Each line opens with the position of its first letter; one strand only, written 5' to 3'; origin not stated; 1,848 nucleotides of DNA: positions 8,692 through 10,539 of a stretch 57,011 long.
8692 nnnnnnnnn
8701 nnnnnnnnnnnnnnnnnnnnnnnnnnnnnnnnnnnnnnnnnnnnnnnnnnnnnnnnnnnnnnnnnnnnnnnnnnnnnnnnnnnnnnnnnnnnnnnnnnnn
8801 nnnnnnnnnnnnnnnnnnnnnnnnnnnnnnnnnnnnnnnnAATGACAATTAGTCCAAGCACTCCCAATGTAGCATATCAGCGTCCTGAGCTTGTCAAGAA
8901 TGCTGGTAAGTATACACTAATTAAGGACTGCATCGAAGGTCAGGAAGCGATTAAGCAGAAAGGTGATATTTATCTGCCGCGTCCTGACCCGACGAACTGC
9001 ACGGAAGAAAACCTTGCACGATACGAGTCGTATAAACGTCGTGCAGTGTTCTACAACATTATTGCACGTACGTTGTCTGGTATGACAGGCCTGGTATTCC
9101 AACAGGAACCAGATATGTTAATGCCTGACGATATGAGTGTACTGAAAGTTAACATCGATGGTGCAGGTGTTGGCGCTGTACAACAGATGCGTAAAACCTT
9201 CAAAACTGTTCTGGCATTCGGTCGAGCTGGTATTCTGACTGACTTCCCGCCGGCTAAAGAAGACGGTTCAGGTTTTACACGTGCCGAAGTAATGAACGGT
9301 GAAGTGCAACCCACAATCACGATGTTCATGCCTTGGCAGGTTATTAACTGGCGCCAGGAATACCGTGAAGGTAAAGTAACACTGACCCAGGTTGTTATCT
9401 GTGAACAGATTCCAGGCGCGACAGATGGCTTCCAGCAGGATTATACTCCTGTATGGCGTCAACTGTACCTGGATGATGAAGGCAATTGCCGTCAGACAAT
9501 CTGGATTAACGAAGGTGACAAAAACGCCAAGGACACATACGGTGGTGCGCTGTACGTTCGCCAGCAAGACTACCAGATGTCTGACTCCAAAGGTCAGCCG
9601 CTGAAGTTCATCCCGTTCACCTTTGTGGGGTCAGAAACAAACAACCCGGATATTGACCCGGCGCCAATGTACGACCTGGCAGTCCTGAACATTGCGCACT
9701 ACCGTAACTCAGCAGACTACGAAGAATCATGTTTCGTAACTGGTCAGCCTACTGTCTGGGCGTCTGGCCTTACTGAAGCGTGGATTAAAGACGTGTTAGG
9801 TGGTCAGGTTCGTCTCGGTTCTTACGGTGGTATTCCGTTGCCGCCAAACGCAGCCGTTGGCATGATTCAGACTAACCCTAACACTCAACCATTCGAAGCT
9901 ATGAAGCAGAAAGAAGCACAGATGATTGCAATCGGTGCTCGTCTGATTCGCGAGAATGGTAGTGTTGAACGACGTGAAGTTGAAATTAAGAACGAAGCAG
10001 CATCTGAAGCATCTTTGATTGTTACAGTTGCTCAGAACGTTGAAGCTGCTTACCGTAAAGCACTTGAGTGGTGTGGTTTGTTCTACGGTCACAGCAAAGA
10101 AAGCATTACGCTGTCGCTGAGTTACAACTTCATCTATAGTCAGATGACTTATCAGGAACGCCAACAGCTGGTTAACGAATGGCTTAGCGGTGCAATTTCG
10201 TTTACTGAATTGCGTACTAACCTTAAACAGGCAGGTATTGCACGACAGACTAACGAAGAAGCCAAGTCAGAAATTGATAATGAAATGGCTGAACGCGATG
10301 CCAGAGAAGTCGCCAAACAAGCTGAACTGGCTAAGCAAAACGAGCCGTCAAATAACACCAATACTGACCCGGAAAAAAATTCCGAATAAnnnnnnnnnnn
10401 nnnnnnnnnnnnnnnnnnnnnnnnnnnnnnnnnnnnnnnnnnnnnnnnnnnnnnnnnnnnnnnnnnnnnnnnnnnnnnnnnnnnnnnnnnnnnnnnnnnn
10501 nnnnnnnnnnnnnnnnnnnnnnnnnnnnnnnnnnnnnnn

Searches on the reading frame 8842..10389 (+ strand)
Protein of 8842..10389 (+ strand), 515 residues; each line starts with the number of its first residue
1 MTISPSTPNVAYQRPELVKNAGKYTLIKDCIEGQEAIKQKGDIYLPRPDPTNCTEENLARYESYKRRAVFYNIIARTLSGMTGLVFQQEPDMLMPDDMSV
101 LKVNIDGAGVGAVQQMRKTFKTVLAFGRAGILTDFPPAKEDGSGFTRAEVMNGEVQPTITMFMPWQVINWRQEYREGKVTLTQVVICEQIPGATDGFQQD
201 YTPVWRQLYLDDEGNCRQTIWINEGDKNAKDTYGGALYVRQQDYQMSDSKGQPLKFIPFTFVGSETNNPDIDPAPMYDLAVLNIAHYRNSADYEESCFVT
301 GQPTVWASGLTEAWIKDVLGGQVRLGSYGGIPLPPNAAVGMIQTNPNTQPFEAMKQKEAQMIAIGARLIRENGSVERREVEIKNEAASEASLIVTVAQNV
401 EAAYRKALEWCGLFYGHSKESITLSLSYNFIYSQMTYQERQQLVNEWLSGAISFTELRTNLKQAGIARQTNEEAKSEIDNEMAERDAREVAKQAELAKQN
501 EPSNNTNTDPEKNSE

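Call 3: search_protein_families(library=pfam, proteins=[window:8842-10389:+], max_evalue=0.01)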
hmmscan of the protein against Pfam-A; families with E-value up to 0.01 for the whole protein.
window:8842-10389:+ (515 aa): 1 family
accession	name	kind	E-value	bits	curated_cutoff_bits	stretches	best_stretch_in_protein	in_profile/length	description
PF13264.11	DUF4055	-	1e-26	94.2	25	1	275-411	1-136/140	Domain of unknown function (DUF4055)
